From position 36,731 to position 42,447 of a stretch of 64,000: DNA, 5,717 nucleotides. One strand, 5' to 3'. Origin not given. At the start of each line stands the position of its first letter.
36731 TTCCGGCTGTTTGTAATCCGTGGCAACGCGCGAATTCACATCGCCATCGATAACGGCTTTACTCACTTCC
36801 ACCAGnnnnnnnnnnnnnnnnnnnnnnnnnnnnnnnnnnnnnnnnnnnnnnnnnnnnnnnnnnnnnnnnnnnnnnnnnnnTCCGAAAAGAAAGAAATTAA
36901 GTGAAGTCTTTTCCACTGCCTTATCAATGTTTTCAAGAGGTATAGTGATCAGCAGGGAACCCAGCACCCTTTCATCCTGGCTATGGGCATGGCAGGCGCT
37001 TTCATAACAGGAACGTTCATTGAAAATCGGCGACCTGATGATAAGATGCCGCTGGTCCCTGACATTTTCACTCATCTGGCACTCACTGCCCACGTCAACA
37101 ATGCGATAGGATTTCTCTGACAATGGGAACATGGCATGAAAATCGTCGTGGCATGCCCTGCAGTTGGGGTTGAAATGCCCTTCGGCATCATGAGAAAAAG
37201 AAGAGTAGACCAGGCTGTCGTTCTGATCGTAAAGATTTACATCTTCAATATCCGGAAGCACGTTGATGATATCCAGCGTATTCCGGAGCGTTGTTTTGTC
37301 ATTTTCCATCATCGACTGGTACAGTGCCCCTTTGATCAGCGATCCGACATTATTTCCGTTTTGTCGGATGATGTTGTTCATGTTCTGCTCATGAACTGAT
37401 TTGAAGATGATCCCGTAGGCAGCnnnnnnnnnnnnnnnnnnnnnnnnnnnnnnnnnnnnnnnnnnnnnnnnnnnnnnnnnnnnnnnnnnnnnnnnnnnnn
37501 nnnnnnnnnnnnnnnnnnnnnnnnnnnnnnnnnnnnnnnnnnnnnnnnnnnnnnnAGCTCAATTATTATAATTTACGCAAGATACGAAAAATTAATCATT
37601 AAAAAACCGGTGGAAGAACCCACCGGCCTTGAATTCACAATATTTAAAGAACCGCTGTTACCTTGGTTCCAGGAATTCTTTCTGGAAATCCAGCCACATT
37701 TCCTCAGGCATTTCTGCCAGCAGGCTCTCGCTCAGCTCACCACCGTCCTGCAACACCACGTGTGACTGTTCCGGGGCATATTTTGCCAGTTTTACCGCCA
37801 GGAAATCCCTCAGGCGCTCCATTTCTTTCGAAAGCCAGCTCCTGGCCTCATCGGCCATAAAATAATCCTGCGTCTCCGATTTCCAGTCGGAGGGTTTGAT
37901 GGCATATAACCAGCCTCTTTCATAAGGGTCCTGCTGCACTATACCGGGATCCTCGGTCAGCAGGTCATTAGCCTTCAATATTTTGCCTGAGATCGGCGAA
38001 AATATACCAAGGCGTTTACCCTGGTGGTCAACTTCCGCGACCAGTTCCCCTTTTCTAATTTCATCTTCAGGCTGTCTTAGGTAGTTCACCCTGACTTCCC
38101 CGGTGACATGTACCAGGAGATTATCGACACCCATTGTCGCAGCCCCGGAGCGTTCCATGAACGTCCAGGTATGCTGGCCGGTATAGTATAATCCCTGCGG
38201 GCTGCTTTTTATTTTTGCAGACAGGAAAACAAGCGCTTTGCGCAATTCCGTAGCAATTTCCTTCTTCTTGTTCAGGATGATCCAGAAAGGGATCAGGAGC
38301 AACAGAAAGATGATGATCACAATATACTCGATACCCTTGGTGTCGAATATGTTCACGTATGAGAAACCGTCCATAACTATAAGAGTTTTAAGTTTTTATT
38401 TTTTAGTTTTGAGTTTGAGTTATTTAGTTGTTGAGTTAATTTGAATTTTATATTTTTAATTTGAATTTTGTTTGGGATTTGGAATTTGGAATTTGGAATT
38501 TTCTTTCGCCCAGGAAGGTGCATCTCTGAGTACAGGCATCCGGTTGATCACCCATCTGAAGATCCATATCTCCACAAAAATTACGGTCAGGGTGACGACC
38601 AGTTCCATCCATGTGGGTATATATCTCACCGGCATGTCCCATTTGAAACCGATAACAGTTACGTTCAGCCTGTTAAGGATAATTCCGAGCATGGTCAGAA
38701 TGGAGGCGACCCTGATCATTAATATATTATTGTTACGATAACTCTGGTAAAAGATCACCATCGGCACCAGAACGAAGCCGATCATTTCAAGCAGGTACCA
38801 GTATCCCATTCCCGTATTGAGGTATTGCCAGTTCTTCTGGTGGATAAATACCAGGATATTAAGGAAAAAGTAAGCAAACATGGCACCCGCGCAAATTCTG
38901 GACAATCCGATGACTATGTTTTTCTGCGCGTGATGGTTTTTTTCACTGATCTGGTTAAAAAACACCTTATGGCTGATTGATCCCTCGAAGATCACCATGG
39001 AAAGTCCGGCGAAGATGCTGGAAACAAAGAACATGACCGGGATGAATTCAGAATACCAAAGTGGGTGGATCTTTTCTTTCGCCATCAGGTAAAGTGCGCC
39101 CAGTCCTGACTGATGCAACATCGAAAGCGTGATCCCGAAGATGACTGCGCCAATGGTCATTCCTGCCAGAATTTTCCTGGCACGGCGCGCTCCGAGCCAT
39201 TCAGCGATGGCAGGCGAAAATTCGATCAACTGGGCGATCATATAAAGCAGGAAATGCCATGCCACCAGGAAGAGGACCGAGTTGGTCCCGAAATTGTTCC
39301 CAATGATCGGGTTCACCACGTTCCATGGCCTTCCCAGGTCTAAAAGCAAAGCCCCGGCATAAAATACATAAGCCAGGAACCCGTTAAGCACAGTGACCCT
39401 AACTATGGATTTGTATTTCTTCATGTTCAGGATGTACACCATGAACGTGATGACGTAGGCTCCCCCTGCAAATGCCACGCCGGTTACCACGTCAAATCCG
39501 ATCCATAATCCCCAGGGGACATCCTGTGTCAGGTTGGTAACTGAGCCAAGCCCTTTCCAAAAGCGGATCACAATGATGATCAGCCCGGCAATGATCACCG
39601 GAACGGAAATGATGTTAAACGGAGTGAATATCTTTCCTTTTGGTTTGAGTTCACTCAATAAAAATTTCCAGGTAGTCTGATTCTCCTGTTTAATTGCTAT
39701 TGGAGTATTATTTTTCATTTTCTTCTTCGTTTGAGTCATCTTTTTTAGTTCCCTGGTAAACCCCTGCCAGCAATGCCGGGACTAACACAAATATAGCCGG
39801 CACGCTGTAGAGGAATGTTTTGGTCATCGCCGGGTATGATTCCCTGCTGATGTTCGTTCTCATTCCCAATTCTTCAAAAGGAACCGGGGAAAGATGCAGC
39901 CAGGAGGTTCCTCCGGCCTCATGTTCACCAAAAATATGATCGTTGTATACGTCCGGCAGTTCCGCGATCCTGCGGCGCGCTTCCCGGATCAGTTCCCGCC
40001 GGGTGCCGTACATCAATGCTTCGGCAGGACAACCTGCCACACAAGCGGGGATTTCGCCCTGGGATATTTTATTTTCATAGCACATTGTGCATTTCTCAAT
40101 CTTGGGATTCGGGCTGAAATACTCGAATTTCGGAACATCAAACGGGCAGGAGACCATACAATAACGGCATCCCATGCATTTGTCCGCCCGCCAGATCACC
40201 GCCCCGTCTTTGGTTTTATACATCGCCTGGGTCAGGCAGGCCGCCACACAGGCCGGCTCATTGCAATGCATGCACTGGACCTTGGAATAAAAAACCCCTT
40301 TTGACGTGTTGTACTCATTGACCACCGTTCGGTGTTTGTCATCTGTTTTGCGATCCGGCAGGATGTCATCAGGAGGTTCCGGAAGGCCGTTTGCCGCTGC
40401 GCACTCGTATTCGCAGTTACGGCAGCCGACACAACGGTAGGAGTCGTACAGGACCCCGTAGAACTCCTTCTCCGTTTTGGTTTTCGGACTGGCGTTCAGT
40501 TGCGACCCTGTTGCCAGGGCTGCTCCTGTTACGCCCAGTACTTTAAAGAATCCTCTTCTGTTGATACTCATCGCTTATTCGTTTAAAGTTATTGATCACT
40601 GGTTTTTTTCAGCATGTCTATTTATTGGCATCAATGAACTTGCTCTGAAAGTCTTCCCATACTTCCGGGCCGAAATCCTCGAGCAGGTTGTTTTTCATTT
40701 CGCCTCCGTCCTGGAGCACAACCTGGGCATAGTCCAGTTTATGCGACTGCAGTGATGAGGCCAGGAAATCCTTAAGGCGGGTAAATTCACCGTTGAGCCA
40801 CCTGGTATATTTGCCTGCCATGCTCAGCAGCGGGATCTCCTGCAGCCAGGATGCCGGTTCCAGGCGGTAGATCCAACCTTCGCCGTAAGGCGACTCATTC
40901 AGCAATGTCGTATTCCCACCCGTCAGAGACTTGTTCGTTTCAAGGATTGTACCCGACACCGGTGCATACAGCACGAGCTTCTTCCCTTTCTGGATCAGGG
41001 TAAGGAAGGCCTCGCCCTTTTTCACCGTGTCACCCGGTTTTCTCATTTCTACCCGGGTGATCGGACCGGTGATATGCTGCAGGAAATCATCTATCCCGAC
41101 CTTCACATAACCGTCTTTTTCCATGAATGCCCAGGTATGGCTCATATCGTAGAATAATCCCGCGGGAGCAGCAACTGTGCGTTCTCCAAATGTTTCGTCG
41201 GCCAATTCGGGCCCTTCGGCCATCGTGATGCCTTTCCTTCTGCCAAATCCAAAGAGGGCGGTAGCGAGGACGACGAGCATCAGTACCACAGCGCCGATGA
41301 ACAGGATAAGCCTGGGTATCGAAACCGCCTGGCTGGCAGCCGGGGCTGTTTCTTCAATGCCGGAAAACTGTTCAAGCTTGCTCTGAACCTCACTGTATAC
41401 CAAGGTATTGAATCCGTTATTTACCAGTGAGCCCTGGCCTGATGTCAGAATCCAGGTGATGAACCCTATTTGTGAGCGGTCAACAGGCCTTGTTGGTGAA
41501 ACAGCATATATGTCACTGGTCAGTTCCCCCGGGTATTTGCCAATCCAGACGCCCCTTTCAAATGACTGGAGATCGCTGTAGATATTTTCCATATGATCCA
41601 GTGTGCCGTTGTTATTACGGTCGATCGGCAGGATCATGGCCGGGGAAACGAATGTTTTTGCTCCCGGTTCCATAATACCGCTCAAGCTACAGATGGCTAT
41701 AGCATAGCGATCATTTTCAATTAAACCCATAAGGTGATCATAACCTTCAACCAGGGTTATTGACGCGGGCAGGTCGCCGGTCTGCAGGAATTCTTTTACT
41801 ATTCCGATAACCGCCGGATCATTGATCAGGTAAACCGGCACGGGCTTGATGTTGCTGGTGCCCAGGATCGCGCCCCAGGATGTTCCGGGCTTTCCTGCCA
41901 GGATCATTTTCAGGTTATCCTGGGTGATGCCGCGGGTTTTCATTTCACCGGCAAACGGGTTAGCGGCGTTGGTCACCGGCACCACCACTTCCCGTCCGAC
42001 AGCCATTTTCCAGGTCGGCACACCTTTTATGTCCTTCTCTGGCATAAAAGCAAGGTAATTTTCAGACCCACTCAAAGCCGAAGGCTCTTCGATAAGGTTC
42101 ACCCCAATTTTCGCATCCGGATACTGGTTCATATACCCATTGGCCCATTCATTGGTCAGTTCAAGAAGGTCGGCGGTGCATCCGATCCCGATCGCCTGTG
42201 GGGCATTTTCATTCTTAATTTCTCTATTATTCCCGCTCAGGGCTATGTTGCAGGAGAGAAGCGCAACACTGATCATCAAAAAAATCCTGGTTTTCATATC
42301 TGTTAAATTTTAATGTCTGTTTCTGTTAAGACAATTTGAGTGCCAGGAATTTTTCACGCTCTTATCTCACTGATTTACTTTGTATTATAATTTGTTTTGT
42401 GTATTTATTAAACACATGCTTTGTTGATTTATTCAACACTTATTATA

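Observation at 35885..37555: Sensor histidine kinase whose periplasmic domain carries CxxCH and Cx4CH c-type haem-binding motifs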

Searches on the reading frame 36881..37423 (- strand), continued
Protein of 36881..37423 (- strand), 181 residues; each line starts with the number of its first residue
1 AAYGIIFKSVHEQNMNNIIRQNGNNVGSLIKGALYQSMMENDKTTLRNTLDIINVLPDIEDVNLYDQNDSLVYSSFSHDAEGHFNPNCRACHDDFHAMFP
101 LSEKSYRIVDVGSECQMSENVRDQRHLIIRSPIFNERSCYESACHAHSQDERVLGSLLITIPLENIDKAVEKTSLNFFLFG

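Call 57: search_protein_families(library=pfam, alignment_id=A2, max_evalue=1)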
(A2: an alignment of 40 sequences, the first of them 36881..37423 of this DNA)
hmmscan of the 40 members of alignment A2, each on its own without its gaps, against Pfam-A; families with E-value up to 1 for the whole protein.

A. member 1, window:36881-37423:- (181 aa): 4 families
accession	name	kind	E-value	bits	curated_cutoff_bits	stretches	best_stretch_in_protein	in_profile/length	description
PF09984.15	sCache_4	-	0.0016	18.7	22.1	1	14-166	6-137/145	Single cache domain 4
PF21563.3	Mcp40H-20_sensor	-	0.02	15.6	27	1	107-164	59-112/112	Methyl-accepting chemotaxis sensory transducer, class 40H, sensor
PF17149.10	CHASE5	-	0.043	14.2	27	1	19-70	9-60/108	Periplasmic sensor domain found in signal transduction proteins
PF17152.10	CHASE8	-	0.26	12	27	1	37-80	23-65/102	Periplasmic sensor domain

B. families by the number of members that match (of 40 scanned): 49 families (the first 25 are shown)
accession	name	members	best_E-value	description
PF21563.3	Mcp40H-20_sensor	30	1.1e-07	Methyl-accepting chemotaxis sensory transducer, class 40H, sensor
PF17152.10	CHASE8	15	0.0038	Periplasmic sensor domain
PF09984.15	sCache_4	11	3.8e-06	Single cache domain 4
PF17203.10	sCache_3_2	11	4.7e-05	Single cache domain 3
PF11845.13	Tll0287-like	9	0.014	Tll0287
PF23846.1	Cache_WalK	8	0.00085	WalK sensor protein kinase Chache domain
PF14827.12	dCache_3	7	0.00022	Double sensory domain of two-component sensor kinase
PF02743.24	dCache_1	6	0.0043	Cache domain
PF22113.1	Mtrc-MtrF_II-IV_dom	6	0.012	Outer membrane cytochrome MtrC/MtrF-like, domains II/IV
PF14522.11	Cytochrome_C7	6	0.034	Cytochrome c7 and related cytochrome c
PF18719.7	ArlS_N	5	0.0044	ArlS sensor domain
PF03892.19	NapB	4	0.0037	Nitrate reductase cytochrome c-type subunit (NapB)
PF18059.6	Csd3_N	3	0.00023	Csd3 N-terminal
PF14252.11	DUF4347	3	0.0005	Domain of unknown function (DUF4347)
PF14495.11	Cytochrom_C550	2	0.0017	Cytochrome c-550 domain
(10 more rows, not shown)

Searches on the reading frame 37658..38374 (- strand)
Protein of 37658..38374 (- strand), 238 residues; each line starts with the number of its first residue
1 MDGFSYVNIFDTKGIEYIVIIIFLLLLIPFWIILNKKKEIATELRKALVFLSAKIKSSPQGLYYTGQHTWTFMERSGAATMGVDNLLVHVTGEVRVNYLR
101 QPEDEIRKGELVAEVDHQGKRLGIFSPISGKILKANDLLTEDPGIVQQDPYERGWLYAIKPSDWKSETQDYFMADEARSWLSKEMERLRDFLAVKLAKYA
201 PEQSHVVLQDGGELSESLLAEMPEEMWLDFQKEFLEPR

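Call 3: search_protein_families(library=pfam, proteins=[window:37658-38374:-], max_evalue=0.01)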
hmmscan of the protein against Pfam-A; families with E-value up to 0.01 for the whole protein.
window:37658-38374:- (238 aa): 2 families
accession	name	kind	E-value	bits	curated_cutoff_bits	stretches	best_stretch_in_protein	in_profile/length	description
PF01597.25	GCV_H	-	3e-20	72.8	22.2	1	62-178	1-116/122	Glycine cleavage H-protein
PF05778.17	Apo-CIII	-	0.006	16.6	34.1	0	166-194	27-55/69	Apolipoprotein CIII (Apo-CIII)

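Call 17: search_protein_families(library=ncbifam, proteins=[window:37658-38374:-], max_evalue=0.01)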
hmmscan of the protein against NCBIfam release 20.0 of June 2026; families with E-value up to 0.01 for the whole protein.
window:37658-38374:- (238 aa): 4 families
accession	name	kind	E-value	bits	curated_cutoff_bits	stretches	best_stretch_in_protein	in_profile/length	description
NF002270.0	PRK01202.1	subfamily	2.2e-21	76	117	1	58-181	4-126/129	glycine cleavage system protein GcvH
TIGR00527.1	gcvH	equivalog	1.3e-18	67.3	115.85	1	58-181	2-125/129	glycine cleavage system protein GcvH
NF045810.1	GcvH_rel_desulf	equivalog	9.2e-12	45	150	1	50-173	5-126/167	GcvH-related protein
TIGR03077.1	not_gcvH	equivalog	5.4e-05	23.2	144.05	1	63-163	1-102/110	glycine cleavage protein H-like protein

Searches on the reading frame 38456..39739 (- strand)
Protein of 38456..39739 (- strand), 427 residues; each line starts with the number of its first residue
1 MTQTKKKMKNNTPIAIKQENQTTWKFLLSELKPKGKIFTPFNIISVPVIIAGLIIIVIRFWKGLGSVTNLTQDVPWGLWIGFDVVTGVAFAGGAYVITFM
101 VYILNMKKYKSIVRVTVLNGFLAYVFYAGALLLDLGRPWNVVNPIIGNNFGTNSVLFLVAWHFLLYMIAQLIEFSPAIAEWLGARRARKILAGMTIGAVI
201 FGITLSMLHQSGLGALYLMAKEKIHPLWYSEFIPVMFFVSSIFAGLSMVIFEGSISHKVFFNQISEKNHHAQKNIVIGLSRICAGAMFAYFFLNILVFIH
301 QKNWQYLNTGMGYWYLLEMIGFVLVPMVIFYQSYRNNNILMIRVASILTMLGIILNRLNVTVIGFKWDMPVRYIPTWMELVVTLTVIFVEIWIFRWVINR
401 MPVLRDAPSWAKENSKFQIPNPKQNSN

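Call 3: search_protein_families(library=pfam, proteins=[window:38456-39739:-], max_evalue=0.01)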
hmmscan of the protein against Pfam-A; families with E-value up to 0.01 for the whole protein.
window:38456-39739:- (427 aa): 2 families
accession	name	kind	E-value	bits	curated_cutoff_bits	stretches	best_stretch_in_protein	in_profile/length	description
PF03916.19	NrfD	-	3.5e-14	53.6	25.8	1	67-360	2-304/313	Polysulphide reductase, NrfD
PF04290.18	DctQ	-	0.00094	19.5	28.3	1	226-335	19-128/132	Tripartite ATP-independent periplasmic transporters, DctQ component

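Call 17: search_protein_families(library=ncbifam, proteins=[window:38456-39739:-], max_evalue=0.01)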
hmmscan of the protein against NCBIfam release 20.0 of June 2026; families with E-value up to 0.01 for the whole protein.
window:38456-39739:- (427 aa): 3 families
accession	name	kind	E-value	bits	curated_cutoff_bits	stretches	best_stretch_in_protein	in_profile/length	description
NF045714.1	sulf_resp_HmcC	equivalog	8.1e-124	413.7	550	1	38-410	1-374/376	sulfate respiration complex protein HmcC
NF008133.1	PRK10881.1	equivalog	3.8e-73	247.1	450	1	33-404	7-374/377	Ni/Fe-hydrogenase cytochrome b subunit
NF041784.1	mnquin_red_QrcD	equivalog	3.3e-17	62.9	570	1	43-403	23-400/408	menaquinone reductase integral membrane subunit QrcD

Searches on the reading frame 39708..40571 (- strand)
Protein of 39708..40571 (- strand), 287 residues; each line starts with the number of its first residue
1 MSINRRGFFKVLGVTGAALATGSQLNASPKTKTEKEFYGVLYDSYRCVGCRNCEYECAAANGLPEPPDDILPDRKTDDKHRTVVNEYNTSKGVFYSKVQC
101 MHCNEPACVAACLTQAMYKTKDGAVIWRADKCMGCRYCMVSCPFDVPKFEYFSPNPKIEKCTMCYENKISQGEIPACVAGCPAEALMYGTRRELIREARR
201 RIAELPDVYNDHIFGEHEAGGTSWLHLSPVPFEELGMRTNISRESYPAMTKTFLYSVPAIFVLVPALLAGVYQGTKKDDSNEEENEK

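Call 3: search_protein_families(library=pfam, proteins=[window:39708-40571:-], max_evalue=0.01)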
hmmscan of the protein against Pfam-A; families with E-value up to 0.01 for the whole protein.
window:39708-40571:- (287 aa): 9 families
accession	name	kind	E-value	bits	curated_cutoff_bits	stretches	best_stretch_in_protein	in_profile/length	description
PF13247.11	Fer4_11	-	2.5e-19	69.8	26.2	1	94-191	4-100/100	4Fe-4S dicluster domain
PF13187.11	Fer4_9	-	1.3e-10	41.5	27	2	131-185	1-51/52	4Fe-4S dicluster domain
PF12838.12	Fer4_7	-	1.2e-09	38.9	27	2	99-146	1-52/52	4Fe-4S dicluster domain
PF12797.12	Fer4_2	-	6.3e-08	32.5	24.5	2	125-144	3-22/22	4Fe-4S binding domain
PF13237.11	Fer4_10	-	1.2e-07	32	25.5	2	128-182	5-53/53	4Fe-4S dicluster domain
PF12837.12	Fer4_6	-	7.1e-07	29.3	25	2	126-146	3-23/24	4Fe-4S binding domain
PF00037.32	Fer4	-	3.4e-05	23.9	21.1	1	126-147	2-23/24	4Fe-4S binding domain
PF14697.11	Fer4_21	-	4.2e-05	24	35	1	98-144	6-53/59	4Fe-4S dicluster domain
PF10518.14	TAT_signal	-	0.00083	19.6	22.7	1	3-22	2-21/21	TAT (twin-arginine translocation) pathway signal sequence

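Call 17: search_protein_families(library=ncbifam, proteins=[window:39708-40571:-], max_evalue=0.01)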
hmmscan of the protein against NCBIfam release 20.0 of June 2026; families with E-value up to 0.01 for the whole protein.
window:39708-40571:- (287 aa): 42 families (the best 25 are shown)
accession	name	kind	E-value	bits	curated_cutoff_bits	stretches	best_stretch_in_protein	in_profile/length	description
NF045715.1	sulf_resp_HmcB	equivalog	1.4e-95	319.9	420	1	4-285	1-292/307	sulfate respiration complex iron-sulfur protein HmcB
NF008134.0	PRK10882.1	equivalog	1.5e-68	231.3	263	1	3-285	2-322/329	hydrogenase 2 operon protein HybA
TIGR01582.1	FDH-beta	equivalog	5.6e-32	111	334.7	1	27-225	11-218/283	formate dehydrogenase subunit beta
NF045797.1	DsrO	equivalog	1e-31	110.2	200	1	1-202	1-213/235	sulfate reduction electron transfer complex DsrMKJOP subunit DsrO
TIGR02951.1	DMSO_dmsB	equivalog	2.5e-30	105.6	214.1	1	38-195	2-157/161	DMSO/selenate family reductase complex B subunit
TIGR03149.1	cyt_nit_nrfC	equivalog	2.3e-29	102.4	377.6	1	5-204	4-197/225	cytochrome c nitrite reductase Fe-S protein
NF011569.0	PRK14993.1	equivalog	7.9e-28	97.5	416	1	1-212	1-205/244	tetrathionate reductase subunit TtrB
NF038355.1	FDH3_beta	equivalog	4.7e-23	82.1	240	1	41-202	6-175/180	formate dehydrogenase FDH3 subunit beta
NF041715.1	arsenate_red_ArrB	equivalog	2.1e-22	79.8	450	2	39-153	4-110/233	arsenate respiratory reductase iron-sulfur subunit ArrB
NF009408.0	PRK12769.1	equivalog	2.6e-20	72.1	1003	1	40-201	5-157/659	formate-dependent uric acid utilization protein AegA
TIGR03478.1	DMSO_red_II_bet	subfamily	6.1e-20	71.4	480.7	1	92-190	123-219/321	DMSO reductase family type II enzyme, iron-sulfur subunit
NF009451.0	PRK12809.1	equivalog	1.1e-17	63.6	1154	1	43-201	8-151/639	formate-dependent uric acid utilization protein YgfT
NF042979.1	EthbenzDh_ebdB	equivalog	6.1e-16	58.2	740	1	93-190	146-241/354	ethylbenzene dehydrogenase subunit beta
NF041782.1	mnquin_red_QrcC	equivalog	4.3e-15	56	400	1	38-155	1-124/239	menaquinone reductase iron-sulfur cluster-binding subunit QrcC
NF045766.1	PhenlGlyoxDHPadI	equivalog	1.2e-14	53.9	700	1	40-196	7-143/443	NADH-dependent phenylglyoxylate dehydrogenase subunit beta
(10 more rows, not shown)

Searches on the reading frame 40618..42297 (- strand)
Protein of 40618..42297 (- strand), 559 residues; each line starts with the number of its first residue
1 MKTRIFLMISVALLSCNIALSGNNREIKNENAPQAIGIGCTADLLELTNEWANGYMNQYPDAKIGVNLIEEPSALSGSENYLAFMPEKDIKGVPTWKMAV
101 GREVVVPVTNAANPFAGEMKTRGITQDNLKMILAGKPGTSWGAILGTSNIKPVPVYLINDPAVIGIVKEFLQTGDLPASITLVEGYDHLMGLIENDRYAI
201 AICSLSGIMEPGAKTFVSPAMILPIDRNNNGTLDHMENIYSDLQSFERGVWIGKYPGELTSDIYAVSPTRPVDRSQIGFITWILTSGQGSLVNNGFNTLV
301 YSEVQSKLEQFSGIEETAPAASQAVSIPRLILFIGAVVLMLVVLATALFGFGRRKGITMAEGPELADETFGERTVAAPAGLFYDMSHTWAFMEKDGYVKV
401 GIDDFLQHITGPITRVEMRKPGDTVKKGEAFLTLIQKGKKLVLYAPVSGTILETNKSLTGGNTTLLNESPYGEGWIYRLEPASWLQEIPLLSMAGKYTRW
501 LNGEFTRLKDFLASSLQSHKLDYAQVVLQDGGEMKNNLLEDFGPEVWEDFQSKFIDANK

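Call 3: search_protein_families(library=pfam, proteins=[window:40618-42297:-], max_evalue=0.01)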
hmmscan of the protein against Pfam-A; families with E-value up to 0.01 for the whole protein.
window:40618-42297:- (559 aa): 1 family
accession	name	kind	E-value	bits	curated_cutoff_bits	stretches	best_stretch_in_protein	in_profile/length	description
PF01597.25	GCV_H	-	9e-22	77.7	22.2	1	382-499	2-117/122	Glycine cleavage H-protein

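Call 17: search_protein_families(library=ncbifam, proteins=[window:40618-42297:-], max_evalue=0.01)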
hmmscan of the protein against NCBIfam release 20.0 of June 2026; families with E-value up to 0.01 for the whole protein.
window:40618-42297:- (559 aa): 4 families
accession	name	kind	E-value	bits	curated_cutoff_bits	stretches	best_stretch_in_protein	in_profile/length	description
NF002270.0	PRK01202.1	subfamily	1.3e-21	76.8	117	1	377-499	4-124/129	glycine cleavage system protein GcvH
TIGR00527.1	gcvH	equivalog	1.3e-17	64.1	115.85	1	377-501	2-125/129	glycine cleavage system protein GcvH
TIGR03077.1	not_gcvH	equivalog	7e-09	35.7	144.05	1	383-477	2-95/110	glycine cleavage protein H-like protein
NF045810.1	GcvH_rel_desulf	equivalog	2.6e-08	33.8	150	1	370-501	5-135/167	GcvH-related protein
